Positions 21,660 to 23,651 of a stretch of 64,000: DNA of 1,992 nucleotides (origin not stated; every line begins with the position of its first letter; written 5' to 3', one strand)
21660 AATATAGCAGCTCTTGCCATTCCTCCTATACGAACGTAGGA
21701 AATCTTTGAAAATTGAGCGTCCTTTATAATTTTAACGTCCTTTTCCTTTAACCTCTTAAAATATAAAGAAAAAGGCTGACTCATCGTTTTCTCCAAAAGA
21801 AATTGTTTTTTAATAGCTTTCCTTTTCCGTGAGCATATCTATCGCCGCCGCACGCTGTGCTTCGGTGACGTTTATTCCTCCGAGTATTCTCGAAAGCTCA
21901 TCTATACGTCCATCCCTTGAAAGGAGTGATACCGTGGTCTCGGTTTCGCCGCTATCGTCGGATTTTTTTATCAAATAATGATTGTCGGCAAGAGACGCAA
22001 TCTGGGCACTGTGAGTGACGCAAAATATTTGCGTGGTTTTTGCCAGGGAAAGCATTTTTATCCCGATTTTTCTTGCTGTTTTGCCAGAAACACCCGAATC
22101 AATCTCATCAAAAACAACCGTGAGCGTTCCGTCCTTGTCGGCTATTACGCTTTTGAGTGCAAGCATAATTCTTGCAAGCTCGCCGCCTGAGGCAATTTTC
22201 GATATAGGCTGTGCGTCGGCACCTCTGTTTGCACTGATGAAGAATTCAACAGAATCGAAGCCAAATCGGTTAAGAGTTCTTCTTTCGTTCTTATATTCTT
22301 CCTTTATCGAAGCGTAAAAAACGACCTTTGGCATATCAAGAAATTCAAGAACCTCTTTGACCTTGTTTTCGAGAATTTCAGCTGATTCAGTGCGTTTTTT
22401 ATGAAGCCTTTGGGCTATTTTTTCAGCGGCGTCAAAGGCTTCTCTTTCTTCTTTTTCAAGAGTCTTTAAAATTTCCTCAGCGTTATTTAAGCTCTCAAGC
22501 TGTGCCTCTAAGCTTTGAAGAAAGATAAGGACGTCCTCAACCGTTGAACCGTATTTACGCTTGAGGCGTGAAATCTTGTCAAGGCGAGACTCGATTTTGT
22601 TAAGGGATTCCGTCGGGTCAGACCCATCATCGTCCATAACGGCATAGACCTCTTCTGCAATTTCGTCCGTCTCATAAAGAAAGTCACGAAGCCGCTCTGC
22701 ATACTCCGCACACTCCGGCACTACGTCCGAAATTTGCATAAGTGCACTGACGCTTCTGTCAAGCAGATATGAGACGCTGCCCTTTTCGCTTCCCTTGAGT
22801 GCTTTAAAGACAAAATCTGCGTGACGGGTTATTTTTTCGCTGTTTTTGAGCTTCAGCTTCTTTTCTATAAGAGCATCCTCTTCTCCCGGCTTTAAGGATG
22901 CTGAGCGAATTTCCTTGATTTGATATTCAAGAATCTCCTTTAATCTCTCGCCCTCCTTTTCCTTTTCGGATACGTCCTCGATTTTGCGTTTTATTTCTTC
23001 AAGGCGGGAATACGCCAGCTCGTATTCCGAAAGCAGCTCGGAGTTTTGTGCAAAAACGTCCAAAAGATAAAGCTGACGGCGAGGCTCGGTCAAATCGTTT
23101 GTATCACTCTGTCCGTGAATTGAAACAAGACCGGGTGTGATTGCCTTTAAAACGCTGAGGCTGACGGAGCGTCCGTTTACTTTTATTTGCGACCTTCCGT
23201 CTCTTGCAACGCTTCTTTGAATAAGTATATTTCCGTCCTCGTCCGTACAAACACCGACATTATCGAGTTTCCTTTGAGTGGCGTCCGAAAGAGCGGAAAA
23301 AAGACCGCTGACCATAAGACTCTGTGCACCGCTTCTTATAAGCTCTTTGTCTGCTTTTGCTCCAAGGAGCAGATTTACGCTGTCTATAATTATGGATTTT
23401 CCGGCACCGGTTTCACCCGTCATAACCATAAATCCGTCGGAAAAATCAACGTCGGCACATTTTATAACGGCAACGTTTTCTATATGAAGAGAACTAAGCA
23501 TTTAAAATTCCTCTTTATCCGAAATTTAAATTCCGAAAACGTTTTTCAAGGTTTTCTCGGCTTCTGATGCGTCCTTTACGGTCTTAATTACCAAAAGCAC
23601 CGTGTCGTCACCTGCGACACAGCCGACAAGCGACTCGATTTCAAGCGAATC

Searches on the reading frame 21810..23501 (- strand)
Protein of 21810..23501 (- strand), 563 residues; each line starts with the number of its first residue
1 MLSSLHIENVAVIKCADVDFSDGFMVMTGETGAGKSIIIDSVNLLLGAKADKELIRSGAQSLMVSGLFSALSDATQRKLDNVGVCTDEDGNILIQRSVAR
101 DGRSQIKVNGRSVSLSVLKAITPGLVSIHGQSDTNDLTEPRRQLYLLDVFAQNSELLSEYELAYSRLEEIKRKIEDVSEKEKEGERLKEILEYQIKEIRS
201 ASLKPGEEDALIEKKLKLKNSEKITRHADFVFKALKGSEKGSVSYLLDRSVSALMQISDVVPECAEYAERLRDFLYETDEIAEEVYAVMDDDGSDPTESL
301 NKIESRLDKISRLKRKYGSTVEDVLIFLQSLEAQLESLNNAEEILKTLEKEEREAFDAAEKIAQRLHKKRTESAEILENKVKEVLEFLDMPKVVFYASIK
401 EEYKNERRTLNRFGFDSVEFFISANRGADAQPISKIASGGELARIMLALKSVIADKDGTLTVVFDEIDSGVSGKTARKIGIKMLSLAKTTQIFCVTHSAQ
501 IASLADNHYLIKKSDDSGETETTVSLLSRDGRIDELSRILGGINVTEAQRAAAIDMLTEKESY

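Call 71: search_protein_families(library=padloc, proteins=[window:21810-23501:-], max_evalue=1e-15)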
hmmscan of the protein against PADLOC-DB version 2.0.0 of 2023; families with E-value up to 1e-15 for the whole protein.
window:21810-23501:- (563 aa): 1 family
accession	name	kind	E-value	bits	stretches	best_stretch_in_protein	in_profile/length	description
PDLC04135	mad3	-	8.6e-28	95.9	1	2-523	2-349/374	mads_3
